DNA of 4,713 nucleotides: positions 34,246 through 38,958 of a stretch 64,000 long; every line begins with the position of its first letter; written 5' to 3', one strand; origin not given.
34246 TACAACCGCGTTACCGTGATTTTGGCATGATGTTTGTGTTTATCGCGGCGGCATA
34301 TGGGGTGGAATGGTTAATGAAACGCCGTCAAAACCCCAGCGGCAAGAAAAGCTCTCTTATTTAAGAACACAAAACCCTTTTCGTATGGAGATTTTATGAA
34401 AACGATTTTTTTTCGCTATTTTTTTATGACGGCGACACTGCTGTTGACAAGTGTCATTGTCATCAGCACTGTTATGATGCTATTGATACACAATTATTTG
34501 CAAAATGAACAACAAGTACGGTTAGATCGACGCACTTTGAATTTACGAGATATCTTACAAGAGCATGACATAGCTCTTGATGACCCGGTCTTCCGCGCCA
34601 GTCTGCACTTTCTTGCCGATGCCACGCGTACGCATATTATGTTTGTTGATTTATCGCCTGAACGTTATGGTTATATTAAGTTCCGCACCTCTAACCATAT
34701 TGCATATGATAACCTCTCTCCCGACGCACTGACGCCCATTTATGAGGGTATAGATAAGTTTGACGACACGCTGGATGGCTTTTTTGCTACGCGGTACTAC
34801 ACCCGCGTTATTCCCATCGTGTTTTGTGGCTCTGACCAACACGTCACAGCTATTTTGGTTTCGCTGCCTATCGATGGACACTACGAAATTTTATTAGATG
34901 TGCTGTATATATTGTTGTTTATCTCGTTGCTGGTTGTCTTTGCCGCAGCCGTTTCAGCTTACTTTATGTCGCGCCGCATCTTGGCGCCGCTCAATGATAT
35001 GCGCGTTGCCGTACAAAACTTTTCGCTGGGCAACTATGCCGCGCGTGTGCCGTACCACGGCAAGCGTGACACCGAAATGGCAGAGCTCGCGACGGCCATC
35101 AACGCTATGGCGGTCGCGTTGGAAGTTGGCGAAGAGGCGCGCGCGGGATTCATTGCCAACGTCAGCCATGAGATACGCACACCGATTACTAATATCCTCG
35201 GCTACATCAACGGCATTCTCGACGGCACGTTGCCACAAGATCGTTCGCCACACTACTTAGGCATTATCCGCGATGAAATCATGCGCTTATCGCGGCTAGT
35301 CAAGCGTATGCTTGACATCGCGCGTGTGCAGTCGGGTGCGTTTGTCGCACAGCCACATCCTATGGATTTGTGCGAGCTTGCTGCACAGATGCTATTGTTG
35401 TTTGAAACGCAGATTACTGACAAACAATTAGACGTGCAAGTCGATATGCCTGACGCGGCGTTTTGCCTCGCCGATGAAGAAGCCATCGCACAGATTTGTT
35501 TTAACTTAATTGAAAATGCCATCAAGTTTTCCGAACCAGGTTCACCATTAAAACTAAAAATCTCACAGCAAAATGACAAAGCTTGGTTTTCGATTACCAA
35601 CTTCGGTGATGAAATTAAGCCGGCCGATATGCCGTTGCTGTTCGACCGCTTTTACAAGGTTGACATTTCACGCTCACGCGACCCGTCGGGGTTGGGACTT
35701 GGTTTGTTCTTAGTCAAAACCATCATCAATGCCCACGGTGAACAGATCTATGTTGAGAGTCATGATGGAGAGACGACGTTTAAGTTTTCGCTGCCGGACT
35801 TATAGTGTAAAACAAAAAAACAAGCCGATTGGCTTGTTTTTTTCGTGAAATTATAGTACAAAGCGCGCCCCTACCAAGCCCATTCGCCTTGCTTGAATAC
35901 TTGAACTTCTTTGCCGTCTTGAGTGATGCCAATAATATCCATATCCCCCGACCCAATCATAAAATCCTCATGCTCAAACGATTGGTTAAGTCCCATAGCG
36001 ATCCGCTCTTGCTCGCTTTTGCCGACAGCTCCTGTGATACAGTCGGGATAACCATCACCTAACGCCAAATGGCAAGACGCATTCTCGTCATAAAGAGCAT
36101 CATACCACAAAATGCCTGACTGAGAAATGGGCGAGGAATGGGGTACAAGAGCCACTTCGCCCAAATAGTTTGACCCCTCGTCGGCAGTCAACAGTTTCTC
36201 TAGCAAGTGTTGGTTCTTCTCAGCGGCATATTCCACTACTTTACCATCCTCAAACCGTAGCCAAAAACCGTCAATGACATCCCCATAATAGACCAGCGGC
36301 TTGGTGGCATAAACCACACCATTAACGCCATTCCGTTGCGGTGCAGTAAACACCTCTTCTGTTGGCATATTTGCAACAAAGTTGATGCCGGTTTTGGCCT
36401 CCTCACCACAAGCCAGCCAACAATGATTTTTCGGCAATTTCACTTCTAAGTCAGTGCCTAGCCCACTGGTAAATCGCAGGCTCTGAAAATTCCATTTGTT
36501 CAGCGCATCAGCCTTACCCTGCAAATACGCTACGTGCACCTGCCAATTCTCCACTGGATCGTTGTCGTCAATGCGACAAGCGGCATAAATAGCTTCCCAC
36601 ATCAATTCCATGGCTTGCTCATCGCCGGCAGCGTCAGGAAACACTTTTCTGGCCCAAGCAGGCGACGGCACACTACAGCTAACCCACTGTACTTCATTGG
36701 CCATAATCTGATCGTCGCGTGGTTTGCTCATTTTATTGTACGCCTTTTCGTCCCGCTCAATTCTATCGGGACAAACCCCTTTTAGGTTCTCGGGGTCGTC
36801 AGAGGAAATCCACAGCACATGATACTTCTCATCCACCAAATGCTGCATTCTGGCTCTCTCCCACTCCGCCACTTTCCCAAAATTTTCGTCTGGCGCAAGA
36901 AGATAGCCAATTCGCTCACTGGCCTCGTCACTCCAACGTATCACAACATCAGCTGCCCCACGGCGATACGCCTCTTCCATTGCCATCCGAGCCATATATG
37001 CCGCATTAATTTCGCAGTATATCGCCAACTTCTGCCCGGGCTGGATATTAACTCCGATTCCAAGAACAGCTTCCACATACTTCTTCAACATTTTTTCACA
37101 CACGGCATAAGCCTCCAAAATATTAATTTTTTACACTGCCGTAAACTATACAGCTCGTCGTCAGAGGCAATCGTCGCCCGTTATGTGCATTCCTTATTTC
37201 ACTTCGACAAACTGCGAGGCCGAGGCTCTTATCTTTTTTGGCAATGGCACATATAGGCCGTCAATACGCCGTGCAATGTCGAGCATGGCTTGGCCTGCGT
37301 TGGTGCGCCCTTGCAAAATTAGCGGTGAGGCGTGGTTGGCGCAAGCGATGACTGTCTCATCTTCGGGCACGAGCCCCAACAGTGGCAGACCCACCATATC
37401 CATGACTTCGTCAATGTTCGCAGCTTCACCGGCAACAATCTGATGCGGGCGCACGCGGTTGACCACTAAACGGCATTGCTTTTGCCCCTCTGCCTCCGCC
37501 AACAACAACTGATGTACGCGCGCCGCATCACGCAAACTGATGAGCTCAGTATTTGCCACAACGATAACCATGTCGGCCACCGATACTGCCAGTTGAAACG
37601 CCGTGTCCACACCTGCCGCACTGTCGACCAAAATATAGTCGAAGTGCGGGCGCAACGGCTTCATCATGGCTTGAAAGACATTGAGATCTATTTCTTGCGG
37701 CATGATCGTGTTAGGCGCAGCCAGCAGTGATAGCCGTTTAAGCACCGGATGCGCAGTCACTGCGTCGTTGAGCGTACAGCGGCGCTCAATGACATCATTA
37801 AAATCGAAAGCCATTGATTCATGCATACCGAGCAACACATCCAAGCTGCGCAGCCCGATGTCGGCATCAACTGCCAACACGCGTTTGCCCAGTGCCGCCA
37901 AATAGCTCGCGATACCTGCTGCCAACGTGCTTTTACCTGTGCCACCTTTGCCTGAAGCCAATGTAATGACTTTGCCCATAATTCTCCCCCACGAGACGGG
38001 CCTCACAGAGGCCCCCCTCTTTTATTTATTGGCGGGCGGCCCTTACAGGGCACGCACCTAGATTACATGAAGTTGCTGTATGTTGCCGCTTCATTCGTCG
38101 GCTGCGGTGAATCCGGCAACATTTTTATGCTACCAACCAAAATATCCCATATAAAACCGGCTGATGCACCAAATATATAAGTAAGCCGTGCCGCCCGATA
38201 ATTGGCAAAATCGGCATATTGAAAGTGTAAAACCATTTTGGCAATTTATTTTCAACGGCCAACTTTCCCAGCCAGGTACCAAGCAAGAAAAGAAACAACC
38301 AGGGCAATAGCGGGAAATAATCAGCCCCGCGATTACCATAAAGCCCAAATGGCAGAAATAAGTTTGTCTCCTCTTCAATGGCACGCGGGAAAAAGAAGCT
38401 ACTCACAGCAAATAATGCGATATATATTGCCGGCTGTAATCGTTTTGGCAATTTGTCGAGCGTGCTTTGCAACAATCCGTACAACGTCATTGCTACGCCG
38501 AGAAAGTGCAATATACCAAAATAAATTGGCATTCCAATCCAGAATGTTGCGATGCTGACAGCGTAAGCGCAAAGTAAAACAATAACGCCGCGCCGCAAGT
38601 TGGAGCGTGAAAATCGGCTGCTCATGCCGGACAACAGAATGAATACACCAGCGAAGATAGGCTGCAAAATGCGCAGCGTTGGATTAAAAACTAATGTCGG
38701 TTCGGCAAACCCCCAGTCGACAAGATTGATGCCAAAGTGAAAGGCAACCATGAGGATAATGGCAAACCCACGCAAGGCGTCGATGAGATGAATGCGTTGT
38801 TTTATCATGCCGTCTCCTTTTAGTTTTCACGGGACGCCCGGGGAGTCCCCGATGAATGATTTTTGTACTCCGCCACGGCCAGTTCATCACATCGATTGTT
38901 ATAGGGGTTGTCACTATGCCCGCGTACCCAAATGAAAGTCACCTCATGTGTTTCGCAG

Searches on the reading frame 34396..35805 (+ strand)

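Call 49: search_protein_families(library=pfam, proteins=[window:34396-35805:+], max_evalue=0.0001)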
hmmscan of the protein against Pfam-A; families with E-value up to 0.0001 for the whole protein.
window:34396-35805:+ (469 aa): 4 families
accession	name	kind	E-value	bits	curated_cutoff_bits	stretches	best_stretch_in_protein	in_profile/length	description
PF02518.31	HATPase_c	-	3.3e-21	76.2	26.4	1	360-467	2-108/111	Histidine kinase-, DNA gyrase B-, and HSP90-like ATPase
PF00512.31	HisKA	-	7.1e-17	61.7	26.9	1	249-314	2-66/66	His Kinase A (phospho-acceptor) domain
PF00672.30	HAMP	-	1.7e-09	38.3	25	1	190-243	1-52/53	HAMP domain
PF14501.12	HATPase_c_5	-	7.1e-05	23.1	22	0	363-466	5-101/102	GHKL domain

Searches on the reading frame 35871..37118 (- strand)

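Call 49: search_protein_families(library=pfam, proteins=[window:35871-37118:-], max_evalue=0.0001)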
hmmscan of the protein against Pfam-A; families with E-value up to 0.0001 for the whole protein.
window:35871-37118:- (415 aa): 1 family
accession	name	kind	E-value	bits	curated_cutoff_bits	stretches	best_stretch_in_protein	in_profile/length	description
PF02073.20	Peptidase_M29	-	4.7e-156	520.1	27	1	8-413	2-406/406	Thermophilic metalloprotease (M29)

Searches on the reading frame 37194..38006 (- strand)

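Call 49: search_protein_families(library=pfam, proteins=[window:37194-38006:-], max_evalue=0.0001)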
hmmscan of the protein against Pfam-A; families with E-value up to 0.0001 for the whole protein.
window:37194-38006:- (270 aa): 7 families
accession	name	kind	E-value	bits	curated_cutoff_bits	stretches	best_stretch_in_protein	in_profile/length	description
PF01656.29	CbiA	-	1.8e-19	70.4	25.4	1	14-227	1-123/125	CobQ/CobB/MinD/ParA nucleotide binding domain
PF13614.12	AAA_31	-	2.3e-18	67.2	27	1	12-162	2-158/177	AAA domain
PF10609.15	ParA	-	8.3e-14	52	27.1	1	12-248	4-245/246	NUBPL iron-transfer P-loop NTPase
PF09140.17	MipZ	-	1.5e-11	44.5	20.7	1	13-159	2-137/262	ATPase MipZ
PF06564.18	CBP_BcsQ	-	1.1e-09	38.6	21.3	1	13-229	3-213/234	Cellulose biosynthesis protein BcsQ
PF00142.24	Fer4_NifH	-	1.3e-09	38.4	25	0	19-59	7-47/271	4Fe-4S iron sulfur cluster binding proteins, NifH/frxC family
PF02374.21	ArsA_ATPase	-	1.7e-05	24.6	24.3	0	16-49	5-38/305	Anion-transporting ATPase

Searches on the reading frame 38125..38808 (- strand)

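Call 49: search_protein_families(library=pfam, proteins=[window:38125-38808:-], max_evalue=0.0001)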
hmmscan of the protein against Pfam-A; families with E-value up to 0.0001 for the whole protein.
window:38125-38808:- (227 aa): 2 families
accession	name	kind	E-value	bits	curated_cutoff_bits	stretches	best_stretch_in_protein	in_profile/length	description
PF07786.18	HGSNAT_cat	-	2.7e-42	145.3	22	1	5-217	1-222/222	Heparan-alpha-glucosaminide N-acetyltransferase, catalytic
PF01757.29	Acyl_transf_3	-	4.3e-09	36.3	31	0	72-222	149-293/326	Acyltransferase domain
